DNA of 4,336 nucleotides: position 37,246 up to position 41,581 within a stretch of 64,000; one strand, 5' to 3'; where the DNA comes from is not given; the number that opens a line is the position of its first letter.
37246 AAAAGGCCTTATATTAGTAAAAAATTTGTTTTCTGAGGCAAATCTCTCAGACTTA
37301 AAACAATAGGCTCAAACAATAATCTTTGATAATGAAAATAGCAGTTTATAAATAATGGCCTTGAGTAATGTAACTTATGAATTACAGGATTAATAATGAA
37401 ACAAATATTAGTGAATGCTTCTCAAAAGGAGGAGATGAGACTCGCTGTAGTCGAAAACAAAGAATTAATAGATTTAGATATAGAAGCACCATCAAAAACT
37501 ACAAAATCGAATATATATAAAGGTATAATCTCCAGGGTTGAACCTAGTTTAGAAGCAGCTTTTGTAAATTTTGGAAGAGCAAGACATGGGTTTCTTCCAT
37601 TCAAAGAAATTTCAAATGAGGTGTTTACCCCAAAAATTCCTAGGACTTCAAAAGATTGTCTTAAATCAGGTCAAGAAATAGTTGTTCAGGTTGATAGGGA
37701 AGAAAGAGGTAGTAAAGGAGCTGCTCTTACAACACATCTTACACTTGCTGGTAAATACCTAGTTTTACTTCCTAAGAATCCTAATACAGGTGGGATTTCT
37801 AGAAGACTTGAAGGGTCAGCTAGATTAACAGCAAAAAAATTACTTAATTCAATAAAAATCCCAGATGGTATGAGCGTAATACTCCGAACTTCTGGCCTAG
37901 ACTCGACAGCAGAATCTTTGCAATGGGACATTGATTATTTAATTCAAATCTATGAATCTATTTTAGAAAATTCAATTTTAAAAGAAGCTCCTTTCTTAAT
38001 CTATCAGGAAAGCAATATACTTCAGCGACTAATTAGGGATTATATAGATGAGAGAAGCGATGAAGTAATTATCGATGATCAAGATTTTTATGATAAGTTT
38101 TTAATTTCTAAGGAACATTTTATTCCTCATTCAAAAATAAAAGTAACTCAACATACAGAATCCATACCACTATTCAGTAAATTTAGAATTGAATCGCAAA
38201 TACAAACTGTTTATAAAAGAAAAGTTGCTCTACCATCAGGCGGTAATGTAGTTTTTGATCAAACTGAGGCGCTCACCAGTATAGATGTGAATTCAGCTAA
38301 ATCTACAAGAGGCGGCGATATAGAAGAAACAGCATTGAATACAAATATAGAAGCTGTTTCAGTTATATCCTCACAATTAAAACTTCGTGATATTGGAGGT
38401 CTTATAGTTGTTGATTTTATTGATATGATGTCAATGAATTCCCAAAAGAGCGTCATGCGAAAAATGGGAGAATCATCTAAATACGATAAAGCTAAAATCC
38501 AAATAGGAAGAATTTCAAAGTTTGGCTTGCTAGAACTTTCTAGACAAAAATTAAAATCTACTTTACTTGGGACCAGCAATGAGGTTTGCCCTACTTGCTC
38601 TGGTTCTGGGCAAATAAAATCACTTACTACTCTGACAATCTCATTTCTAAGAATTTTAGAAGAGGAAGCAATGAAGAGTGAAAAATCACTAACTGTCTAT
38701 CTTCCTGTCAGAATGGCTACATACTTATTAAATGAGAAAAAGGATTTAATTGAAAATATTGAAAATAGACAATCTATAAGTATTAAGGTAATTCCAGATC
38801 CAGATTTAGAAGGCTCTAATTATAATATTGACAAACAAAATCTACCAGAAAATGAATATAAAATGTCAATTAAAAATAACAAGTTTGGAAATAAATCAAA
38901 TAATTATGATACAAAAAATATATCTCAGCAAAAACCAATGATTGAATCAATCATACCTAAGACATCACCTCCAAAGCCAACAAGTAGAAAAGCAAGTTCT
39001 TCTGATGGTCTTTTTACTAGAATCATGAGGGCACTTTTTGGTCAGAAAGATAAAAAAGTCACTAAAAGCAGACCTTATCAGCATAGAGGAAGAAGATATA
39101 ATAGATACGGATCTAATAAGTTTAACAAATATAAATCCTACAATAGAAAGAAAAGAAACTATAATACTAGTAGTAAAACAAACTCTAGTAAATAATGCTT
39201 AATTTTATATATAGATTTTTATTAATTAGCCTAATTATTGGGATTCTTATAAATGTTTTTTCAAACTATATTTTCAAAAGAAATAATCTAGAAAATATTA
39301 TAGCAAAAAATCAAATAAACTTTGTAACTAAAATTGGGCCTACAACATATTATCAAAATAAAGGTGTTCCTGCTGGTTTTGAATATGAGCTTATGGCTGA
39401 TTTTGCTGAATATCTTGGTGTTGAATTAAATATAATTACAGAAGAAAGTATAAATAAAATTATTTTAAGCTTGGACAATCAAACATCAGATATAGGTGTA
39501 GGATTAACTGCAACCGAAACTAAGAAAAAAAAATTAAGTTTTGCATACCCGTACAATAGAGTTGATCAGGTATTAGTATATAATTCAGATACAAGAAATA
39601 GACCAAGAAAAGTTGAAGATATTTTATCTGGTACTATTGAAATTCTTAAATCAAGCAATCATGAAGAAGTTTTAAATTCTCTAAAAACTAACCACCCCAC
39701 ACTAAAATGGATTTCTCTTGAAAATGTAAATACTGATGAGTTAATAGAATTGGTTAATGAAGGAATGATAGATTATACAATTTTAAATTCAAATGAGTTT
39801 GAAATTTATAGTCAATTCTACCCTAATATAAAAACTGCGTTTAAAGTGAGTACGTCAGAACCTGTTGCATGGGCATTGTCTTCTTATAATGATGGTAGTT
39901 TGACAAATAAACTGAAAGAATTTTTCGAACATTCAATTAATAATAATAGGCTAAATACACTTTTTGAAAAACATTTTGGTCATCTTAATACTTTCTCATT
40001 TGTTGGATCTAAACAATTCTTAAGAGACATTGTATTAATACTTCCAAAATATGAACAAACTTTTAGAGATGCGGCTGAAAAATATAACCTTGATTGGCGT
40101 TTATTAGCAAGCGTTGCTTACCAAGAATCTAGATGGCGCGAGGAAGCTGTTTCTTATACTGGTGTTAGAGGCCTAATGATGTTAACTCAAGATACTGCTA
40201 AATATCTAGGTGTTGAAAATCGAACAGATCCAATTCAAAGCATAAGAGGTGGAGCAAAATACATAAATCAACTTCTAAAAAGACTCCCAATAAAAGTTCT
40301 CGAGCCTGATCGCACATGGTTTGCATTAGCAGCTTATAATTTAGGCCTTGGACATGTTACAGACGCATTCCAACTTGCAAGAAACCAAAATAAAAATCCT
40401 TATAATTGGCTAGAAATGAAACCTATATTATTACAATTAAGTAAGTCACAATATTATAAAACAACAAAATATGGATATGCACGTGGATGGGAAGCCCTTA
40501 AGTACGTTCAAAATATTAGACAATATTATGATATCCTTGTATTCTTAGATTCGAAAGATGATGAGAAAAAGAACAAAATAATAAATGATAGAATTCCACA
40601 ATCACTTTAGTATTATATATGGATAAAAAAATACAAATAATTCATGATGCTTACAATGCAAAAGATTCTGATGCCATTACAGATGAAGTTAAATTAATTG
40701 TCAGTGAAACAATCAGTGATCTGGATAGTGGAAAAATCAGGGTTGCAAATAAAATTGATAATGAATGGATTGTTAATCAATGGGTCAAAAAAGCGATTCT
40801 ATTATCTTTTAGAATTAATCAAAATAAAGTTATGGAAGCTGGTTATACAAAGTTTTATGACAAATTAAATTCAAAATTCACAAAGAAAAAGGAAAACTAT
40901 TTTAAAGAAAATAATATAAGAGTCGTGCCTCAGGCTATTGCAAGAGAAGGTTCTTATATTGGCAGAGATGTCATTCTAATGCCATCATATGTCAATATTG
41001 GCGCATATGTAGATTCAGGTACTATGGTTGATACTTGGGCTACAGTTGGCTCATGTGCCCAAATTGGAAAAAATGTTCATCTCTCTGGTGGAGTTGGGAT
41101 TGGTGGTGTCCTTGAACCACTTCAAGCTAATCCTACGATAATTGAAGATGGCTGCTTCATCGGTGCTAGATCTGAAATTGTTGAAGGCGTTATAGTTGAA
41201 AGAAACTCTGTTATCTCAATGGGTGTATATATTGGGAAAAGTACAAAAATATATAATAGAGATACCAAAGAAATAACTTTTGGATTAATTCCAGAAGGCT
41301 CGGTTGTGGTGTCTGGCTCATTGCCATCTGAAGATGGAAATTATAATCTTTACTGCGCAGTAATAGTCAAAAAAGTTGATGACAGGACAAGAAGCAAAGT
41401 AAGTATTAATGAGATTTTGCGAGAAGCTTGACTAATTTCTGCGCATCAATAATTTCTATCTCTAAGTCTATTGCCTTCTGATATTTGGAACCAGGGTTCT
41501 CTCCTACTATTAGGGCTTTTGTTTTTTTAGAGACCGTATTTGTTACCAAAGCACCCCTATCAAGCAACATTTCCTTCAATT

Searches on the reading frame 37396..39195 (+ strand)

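Call 51: search_protein_families(library=pfam, proteins=[window:37396-39195:+], max_evalue=0.00001)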
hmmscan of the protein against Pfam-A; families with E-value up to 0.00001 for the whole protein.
window:37396-39195:+ (599 aa): 3 families
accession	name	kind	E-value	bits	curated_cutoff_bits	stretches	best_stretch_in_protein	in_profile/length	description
PF10150.14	RNase_E_G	-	3.8e-85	286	25.5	1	116-385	1-269/270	Ribonuclease E/G family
PF20833.2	RNase_E_G_Thio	-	3.1e-24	85.4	26.8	1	397-480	1-85/86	RNase E/G, Thioredoxin-like domain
PF00575.29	S1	-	6.2e-07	30.1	22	1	37-112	4-72/74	S1 RNA binding domain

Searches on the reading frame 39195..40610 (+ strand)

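Call 51: search_protein_families(library=pfam, proteins=[window:39195-40610:+], max_evalue=0.00001)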
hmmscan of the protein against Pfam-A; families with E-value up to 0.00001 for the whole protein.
window:39195-40610:+ (471 aa): 2 families
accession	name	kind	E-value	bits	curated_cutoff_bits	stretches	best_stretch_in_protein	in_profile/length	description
PF01464.25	SLT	-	2.2e-26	92.2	21.3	1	289-403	2-116/117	Transglycosylase SLT domain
PF00497.25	SBP_bac_3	-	1.1e-16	61.3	26.4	1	49-263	11-132/132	Bacterial extracellular solute-binding proteins, family 3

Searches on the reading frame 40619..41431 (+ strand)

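Call 51: search_protein_families(library=pfam, proteins=[window:40619-41431:+], max_evalue=0.00001)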
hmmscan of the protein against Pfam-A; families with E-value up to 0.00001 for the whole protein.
window:40619-41431:+ (270 aa): 4 families
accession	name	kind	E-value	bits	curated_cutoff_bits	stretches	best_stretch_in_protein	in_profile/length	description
PF14805.11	THDPS_N_2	-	3.4e-20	72.4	25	1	6-66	4-67/67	Tetrahydrodipicolinate N-succinyltransferase N-terminal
PF14602.12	Hexapep_2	-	2.9e-13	49.7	27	1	172-206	1-33/34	Hexapeptide repeat of succinyl-transferase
PF00132.30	Hexapep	-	4.3e-13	48.8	27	1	172-207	1-36/36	Bacterial transferase hexapeptide (six repeats)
PF25084.1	LbH_EIF2B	-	8.5e-06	26.2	54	0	142-211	40-105/105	EIF2B subunit epsilon LbH domain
